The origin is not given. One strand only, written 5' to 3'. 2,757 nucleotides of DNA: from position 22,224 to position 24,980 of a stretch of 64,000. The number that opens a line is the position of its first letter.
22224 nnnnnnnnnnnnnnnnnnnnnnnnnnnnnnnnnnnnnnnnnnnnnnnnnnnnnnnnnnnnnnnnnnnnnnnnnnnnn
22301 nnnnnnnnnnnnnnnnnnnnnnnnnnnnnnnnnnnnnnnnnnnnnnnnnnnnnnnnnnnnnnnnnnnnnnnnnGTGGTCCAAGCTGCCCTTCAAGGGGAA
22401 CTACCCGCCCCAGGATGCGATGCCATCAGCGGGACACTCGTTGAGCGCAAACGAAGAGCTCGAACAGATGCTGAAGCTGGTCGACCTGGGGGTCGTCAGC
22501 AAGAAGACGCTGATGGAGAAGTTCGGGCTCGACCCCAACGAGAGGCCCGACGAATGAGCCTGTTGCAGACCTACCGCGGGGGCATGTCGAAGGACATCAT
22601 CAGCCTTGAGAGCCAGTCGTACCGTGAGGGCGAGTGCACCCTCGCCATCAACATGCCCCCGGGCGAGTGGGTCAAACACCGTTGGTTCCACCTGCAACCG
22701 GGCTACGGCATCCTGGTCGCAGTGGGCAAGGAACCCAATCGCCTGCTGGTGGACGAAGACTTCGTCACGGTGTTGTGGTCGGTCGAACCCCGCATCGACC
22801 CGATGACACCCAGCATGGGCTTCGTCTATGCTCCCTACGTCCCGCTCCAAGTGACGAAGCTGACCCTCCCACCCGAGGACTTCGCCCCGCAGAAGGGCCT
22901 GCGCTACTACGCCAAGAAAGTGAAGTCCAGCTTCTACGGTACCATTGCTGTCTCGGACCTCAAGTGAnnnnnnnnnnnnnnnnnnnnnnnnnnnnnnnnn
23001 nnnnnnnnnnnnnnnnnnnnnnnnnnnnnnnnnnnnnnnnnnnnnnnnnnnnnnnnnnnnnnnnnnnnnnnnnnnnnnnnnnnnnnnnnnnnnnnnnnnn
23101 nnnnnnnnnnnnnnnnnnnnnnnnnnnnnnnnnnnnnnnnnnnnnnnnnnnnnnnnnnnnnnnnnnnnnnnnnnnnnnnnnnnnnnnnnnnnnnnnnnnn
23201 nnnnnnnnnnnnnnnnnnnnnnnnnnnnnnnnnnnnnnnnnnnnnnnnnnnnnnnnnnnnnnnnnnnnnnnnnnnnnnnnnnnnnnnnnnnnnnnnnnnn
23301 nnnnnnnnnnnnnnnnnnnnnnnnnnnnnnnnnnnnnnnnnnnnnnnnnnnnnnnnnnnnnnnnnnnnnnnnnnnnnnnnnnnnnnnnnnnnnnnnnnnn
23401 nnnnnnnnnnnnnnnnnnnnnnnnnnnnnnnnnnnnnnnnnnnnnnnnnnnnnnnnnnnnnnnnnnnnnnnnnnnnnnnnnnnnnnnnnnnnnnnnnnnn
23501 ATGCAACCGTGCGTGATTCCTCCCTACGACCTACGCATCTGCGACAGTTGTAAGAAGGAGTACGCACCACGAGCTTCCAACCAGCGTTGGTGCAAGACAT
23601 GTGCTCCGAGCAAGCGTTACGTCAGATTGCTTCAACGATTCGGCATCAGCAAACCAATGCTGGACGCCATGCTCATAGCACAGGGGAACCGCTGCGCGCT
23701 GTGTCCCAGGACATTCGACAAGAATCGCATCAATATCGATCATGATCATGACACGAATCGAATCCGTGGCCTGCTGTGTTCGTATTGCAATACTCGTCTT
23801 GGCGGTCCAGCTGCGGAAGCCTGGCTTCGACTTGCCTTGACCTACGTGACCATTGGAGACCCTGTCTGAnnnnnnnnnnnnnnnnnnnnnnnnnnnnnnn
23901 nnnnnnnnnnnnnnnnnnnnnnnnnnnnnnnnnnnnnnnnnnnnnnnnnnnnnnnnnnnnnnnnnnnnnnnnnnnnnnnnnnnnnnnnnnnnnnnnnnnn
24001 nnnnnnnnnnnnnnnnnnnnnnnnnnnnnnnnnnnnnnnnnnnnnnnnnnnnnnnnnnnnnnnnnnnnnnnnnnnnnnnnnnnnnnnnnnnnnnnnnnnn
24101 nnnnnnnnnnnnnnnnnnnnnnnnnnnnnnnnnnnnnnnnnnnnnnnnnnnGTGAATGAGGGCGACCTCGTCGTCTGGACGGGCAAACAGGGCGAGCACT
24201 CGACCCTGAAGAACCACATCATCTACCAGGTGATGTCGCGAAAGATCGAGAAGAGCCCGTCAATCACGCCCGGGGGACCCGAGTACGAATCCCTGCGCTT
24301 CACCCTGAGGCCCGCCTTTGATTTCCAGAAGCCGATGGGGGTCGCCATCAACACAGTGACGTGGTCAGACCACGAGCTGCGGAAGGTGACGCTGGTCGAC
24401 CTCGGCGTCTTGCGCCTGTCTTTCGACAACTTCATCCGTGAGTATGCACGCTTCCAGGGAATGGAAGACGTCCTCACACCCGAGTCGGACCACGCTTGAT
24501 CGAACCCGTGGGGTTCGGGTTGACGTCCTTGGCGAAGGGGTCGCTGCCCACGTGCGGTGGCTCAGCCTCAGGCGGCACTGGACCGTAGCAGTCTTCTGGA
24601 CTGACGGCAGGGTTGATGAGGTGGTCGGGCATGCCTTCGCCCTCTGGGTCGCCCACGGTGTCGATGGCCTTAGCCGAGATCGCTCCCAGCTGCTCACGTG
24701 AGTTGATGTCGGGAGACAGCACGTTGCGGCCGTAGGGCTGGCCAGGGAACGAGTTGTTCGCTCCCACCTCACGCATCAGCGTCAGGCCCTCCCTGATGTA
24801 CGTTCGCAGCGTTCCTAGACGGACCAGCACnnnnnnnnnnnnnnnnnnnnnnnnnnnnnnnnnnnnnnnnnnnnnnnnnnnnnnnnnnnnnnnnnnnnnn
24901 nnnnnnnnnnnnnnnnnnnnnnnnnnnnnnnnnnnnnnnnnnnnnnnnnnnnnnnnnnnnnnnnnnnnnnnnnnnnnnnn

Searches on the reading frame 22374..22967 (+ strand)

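Call 73: search_protein_families(library=pfam, proteins=[window:22374-22967:+], max_evalue=1)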
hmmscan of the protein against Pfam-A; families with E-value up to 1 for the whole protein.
window:22374-22967:+ (197 aa): 1 family
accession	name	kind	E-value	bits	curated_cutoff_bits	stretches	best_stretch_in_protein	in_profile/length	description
PF07068.17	Gp23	-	0.012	15.5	24.4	1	149-177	316-343/376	Major capsid protein Gp23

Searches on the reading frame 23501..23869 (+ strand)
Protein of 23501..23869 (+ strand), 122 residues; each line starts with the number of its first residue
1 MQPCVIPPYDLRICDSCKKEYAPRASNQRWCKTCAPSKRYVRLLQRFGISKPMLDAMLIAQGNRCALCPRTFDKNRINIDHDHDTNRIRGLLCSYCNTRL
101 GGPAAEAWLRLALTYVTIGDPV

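Call 33: search_protein_families(library=pfam, proteins=[window:23501-23869:+], max_evalue=1)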
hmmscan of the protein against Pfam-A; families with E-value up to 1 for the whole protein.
window:23501-23869:+ (122 aa): 6 families
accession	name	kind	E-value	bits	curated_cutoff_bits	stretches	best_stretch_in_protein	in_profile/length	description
PF02945.21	Endonuclease_7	-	2.2e-16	60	23.6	1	43-116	4-80/82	Recombination endonuclease VII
PF00130.28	C1_1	-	0.075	13.3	26.5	0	58-74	24-40/53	Phorbol esters/diacylglycerol binding domain (C1 domain)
PF17026.10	zf-RRPl_C4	-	0.14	12.7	28.9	1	13-99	3-89/108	Putative ribonucleoprotein zinc-finger pf C4 type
PF10367.15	zf-Vps39_C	-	0.14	12.2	24.7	0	10-20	8-18/41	Vacuolar sorting protein 39 C-terminal zinc finger domain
PF14279.12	HNH_5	-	0.21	12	27.5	1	65-101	1-44/56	HNH endonuclease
PF21369.3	STL11_N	-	0.88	10.1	27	1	59-98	19-57/117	STL11, N-terminal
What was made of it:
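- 23501..23869 (+): Endonuclease VII-type gene (122 aa) directly upstream of B3, with a TGATG overlap. It is absent at this position in the syntenic 369-kb phage, so it is probably a mobile insertion and not part of the family. Pfam Endonuclease_7, E 2e-16 (call 33).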

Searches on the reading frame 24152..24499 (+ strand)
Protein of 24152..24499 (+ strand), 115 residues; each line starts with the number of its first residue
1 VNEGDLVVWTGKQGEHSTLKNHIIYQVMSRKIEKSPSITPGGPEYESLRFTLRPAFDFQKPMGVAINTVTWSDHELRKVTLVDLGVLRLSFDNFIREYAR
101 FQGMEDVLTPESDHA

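Call 8: search_protein_families(library=pfam, proteins=[window:24152-24499:+], max_evalue=10)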
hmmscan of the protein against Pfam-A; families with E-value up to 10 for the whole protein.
window:24152-24499:+ (115 aa): 0 families

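Call 9: search_protein_families(library=phrogs, proteins=[window:24152-24499:+], max_evalue=10)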
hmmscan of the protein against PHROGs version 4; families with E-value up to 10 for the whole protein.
window:24152-24499:+ (115 aa): 1 family
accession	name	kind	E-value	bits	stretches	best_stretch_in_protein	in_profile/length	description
phrog_9384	-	unknown function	0.19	12.6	1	1-16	1-16/54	-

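Call 48: find_related_loci(query=A4, collection=viral_contigs, flank=10000)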
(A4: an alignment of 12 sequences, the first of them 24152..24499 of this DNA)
Query A4 (115 aa) in viral_contigs; peptide patterns used: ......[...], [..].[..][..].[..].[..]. (x = any residue, [..] = any of these).
140 stretches matched a pattern; 2 encode a relative of the query (tblastn E <= 1e-3); 2 distinct loci.
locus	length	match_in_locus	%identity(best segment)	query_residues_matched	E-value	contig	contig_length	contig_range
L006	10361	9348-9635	52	4-106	3e-33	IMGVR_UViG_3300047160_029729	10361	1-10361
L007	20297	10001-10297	61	1-105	2e-39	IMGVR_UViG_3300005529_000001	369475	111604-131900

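Call 50: predict_structure(alignment_id=A3)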
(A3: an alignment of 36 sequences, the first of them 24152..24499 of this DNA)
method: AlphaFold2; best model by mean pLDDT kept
length: 115 residues; sequences in the alignment: 36
mean_pLDDT: 84.9   pTM: 0.69
mean pLDDT of the five models: 84.9, 84.8, 81.7, 81.1, 80.3
residues with pLDDT >= 90: 50; 70-90: 49; 50-70: 15; < 50: 1
segments of 3 or more residues with pLDDT < 50: none
pLDDT, mean of each block of 10 residues (from residue 1): 94 77 92 89 90 89 78 92 91 88 69 52
secondary structure, 60 per line:
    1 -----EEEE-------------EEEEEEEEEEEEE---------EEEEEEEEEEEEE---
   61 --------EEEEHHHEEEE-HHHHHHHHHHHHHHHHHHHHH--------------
elements in order: E6-9 E23-35 E45-57 E69-72 E76-79 H81-101

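Call 54: fold_search(model_id=the predicted structure, library=pdb)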
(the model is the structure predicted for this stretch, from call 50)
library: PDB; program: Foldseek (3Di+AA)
matches with E <= 10: 369; with E <= 0.001: 0
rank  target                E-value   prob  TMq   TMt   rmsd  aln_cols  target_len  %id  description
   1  4zor_C                8.9e-02  0.23  0.20  0.19  15.6       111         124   12  The structure of the S37P MS2 viral capsid assembly. (released 2016-09-07)
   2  8i9p_LT               1.8e-01  0.77  0.31  0.29  16.6       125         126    8  Cryo-EM structure of a Chaetomium thermophilum pre-60S ribosomal subunit - State Mak16 (released 2023-05-17)
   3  8xv4_B                2.2e-01  0.92  0.33  0.19   5.0        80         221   10  Crystal structure of TTD-PHD domain of UHRF1 in complex with mStella peptide (residues 85-119) (released 2024-11-06)
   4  9f19_B                2.3e-01  0.28  0.22  0.11  11.7        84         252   15  Human USP30 chimera in complex with NK036 inhibitor (released 2025-03-19)
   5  3upu_A                2.5e-01  0.63  0.36  0.11  15.4       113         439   12  Crystal structure of the T4 Phage SF1B Helicase Dda (released 2012-06-20)
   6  4zor_D                2.5e-01  0.23  0.24  0.22  15.6       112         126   10  The structure of the S37P MS2 viral capsid assembly. (released 2016-09-07)
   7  8xv4_A                3.1e-01  0.89  0.33  0.19   5.0        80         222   10  Crystal structure of TTD-PHD domain of UHRF1 in complex with mStella peptide (residues 85-119) (released 2024-11-06)
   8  8d1t_A                3.1e-01  0.25  0.23  0.10  12.1        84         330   14  Crystal structure of human USP30 in complex with a covalent inhibitor 552 and a Fab (released 2023-02-01)
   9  5ohp_A                3.1e-01  0.21  0.21  0.10  11.8        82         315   16  Crystal structure of USP30 (C77A) in complex with Lys6-linked diubiquitin (released 2017-09-20)
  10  3jct_T                3.7e-01  0.69  0.33  0.32  16.0       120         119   12  Cryo-em structure of eukaryotic pre-60S ribosomal subunits (released 2016-06-01)
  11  8q7z_BT               3.7e-01  0.60  0.35  0.27  12.8       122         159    8  Structure of the G. gallus 80S non-rotated ribosome (released 2024-08-28)
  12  8pv6_LT               3.7e-01  0.51  0.29  0.25  15.7       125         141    9  Chaetomium thermophilum pre-60S State 3 - post-5S rotation with Rix1 complex with Foot - composite structure (released 2023-11-15)
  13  9f6g_A                3.9e-01  0.30  0.23  0.11  10.6        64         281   14  Human USP30 chimera bound to Ubiquitin-PA (released 2025-03-19)
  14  7cpu_LT               4.1e-01  0.60  0.34  0.26  13.5       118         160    9  Cryo-EM structure of 80S ribosome from mouse kidney (released 2022-02-02)
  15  5fs4_A                4.6e-01  0.10  0.16  0.16  14.7        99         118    9  Bacteriophage AP205 coat protein (released 2016-09-21)
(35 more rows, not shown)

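Call 67: search_protein_families(library=padloc, proteins=[window:24152-24499:+], max_evalue=1)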
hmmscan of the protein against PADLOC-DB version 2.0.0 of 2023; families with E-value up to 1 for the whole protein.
window:24152-24499:+ (115 aa): 0 families

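Call 68: search_protein_families(library=ncbifam, proteins=[window:24152-24499:+], max_evalue=1)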
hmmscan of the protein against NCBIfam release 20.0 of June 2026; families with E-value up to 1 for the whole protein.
window:24152-24499:+ (115 aa): 0 families

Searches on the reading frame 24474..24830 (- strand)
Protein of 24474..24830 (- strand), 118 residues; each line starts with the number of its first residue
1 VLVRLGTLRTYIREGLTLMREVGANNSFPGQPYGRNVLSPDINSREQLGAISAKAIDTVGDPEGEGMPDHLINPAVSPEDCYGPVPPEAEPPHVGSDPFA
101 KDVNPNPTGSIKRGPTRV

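Call 33: search_protein_families(library=pfam, proteins=[window:24474-24830:-], max_evalue=1)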
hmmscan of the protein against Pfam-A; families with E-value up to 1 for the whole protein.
window:24474-24830:- (118 aa): 1 family
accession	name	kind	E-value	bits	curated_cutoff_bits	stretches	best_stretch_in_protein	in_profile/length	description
PF06838.17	Met_gamma_lyase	-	0.25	10.3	24.2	1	79-112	197-230/405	Methionine gamma-lyase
